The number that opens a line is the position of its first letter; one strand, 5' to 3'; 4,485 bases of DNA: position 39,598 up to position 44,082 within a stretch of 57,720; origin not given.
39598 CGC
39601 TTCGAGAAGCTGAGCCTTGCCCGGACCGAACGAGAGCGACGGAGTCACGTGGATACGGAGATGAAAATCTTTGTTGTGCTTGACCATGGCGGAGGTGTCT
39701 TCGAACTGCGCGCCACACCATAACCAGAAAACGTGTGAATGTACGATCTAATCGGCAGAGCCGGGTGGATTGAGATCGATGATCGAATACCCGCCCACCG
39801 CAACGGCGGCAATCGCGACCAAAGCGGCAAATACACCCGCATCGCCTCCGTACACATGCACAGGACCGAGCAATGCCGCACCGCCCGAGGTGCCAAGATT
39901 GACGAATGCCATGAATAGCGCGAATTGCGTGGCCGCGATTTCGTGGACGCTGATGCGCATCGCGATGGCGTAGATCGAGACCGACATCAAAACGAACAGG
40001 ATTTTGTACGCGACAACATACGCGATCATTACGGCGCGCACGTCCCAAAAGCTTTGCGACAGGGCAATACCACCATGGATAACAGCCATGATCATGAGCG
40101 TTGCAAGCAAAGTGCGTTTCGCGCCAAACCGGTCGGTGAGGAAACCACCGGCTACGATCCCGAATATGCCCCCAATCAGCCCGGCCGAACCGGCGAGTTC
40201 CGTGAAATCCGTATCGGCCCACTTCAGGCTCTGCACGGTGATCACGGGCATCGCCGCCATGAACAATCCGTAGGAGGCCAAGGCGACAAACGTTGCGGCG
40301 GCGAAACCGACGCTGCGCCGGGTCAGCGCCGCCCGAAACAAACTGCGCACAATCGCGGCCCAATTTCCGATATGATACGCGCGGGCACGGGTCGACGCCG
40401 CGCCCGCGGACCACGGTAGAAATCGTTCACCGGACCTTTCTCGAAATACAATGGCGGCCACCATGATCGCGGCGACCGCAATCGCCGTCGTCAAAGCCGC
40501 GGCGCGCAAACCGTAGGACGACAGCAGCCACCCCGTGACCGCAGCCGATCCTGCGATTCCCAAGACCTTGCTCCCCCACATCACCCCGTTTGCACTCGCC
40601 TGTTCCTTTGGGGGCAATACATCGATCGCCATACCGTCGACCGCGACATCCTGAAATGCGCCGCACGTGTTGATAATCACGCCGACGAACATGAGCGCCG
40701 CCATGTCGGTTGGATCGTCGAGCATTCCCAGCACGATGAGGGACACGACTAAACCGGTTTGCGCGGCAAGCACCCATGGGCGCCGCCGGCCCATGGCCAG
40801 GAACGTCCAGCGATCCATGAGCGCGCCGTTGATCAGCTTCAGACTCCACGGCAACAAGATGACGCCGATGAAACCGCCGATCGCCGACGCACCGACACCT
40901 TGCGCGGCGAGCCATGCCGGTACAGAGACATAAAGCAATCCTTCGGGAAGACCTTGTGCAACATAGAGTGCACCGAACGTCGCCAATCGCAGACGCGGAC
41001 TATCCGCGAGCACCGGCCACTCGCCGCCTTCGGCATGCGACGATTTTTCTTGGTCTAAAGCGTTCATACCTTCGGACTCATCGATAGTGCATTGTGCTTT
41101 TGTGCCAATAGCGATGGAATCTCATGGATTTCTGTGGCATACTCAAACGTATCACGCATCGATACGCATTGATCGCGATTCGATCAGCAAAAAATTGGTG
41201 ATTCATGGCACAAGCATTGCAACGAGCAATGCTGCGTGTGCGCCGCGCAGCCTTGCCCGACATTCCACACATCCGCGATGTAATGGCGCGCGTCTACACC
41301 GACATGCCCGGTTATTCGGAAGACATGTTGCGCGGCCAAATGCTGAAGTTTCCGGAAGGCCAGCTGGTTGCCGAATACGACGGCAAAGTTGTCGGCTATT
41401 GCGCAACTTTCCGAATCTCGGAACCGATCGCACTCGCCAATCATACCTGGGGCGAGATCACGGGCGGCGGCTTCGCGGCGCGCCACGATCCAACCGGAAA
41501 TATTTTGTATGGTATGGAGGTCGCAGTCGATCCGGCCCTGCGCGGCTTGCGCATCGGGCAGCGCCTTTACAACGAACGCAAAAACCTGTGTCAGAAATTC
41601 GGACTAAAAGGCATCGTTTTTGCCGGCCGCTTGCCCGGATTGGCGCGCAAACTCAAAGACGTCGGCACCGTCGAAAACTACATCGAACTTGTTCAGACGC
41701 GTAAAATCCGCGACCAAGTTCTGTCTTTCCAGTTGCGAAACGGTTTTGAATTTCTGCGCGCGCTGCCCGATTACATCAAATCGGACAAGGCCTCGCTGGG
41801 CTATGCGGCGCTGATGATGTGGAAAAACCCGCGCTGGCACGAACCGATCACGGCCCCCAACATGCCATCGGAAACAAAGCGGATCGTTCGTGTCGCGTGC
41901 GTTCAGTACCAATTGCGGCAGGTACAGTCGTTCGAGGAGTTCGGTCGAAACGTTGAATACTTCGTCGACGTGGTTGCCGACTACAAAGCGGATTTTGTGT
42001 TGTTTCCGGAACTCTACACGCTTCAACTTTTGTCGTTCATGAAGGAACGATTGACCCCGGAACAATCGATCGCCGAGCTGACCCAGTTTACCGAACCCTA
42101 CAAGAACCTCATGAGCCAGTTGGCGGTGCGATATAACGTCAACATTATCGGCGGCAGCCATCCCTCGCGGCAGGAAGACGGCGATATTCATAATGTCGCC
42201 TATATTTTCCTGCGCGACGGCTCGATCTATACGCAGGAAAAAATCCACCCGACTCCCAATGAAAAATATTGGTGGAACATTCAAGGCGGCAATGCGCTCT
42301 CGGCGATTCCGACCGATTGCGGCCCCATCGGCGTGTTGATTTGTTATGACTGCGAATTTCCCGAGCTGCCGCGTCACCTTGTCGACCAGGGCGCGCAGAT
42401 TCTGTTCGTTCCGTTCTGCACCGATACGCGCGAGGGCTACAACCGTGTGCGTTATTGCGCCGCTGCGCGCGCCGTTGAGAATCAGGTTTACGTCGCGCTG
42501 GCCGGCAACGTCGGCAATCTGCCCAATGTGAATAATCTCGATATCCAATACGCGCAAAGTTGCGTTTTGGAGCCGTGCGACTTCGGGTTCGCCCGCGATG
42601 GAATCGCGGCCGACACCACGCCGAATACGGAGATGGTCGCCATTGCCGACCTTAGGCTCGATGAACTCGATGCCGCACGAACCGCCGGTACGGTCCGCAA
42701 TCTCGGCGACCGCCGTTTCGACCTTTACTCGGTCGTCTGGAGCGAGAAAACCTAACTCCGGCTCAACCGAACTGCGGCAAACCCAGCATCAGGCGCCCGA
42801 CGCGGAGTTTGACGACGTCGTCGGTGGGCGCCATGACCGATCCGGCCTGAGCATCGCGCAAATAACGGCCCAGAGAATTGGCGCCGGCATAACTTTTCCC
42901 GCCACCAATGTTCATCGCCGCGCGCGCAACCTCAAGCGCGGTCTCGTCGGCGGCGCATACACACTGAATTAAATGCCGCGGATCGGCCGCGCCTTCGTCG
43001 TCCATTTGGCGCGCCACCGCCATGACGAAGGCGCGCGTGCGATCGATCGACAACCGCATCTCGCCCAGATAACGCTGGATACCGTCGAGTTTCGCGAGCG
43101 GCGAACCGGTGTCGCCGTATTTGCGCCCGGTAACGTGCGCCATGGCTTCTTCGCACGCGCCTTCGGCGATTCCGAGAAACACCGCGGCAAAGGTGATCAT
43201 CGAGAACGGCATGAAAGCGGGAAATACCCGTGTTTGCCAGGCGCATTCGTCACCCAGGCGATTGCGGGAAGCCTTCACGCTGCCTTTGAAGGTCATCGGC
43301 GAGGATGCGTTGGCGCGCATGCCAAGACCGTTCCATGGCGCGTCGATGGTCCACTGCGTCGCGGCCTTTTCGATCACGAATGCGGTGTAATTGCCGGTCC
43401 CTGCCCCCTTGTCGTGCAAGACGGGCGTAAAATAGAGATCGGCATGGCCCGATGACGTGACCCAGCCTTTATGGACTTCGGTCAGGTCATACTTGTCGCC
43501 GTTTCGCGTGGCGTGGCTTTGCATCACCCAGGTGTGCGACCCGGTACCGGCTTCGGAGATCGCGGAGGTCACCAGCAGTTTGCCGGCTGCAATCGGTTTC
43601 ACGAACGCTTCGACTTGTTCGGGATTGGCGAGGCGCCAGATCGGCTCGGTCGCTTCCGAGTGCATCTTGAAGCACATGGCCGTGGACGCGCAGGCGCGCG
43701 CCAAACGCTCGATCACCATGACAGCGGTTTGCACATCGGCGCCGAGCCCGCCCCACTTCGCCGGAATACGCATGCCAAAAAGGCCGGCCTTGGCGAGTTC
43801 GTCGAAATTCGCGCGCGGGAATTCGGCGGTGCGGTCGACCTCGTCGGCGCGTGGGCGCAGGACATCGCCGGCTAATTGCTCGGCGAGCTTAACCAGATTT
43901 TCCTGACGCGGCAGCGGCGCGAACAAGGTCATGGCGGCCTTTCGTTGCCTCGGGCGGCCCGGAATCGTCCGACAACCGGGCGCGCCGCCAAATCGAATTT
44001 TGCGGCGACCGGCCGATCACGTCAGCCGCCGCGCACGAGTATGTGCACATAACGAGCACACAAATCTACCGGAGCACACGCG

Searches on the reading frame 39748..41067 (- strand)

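Call 60: search_protein_families(library=pfam, proteins=[window:39748-41067:-], max_evalue=0.0001)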
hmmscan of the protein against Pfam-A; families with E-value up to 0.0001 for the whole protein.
window:39748-41067:- (439 aa): 3 families
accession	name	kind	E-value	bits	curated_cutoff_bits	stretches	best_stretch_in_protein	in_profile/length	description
PF07690.21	MFS_1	-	1.2e-27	97.2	33.4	2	35-396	5-346/347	Major Facilitator Superfamily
PF03092.22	BT1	-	7.3e-10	38.6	22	1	38-212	1-178/432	BT1 family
PF13000.13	Acatn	-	1.1e-09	37.8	23.7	1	33-115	7-90/546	Acetyl-coenzyme A transporter 1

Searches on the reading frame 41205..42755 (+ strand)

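Call 60: search_protein_families(library=pfam, proteins=[window:41205-42755:+], max_evalue=0.0001)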
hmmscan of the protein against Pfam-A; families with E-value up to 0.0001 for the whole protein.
window:41205-42755:+ (516 aa): 3 families
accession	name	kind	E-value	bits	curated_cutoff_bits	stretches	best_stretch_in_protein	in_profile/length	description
PF00795.27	CN_hydrolase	-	2e-28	99.9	23.2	1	229-492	1-255/256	Carbon-nitrogen hydrolase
PF00583.31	Acetyltransf_1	-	1.7e-07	31.9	20.7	1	42-139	24-97/116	Acetyltransferase (GNAT) family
PF13508.13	Acetyltransf_7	-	1.4e-05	25.8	27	0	54-125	6-53/84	Acetyltransferase (GNAT) domain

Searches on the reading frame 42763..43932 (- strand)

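Call 60: search_protein_families(library=pfam, proteins=[window:42763-43932:-], max_evalue=0.0001)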
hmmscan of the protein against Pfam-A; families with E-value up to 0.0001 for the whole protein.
window:42763-43932:- (389 aa): 4 families
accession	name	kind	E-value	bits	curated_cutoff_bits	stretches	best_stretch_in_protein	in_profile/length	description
PF02771.21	Acyl-CoA_dh_N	-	3.3e-25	89.1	22.9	1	9-118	3-113/113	Acyl-CoA dehydrogenase, N-terminal domain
PF00441.29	Acyl-CoA_dh_1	-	5.8e-16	59.4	22.4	1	246-381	16-148/150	Acyl-CoA dehydrogenase, C-terminal domain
PF08028.16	Acyl-CoA_dh_2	-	1.5e-12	48.4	22.7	1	246-365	1-127/134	Acyl-CoA dehydrogenase, C-terminal domain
PF02770.24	Acyl-CoA_dh_M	-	4.6e-10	40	33.3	1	124-216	3-95/97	Acyl-CoA dehydrogenase, middle domain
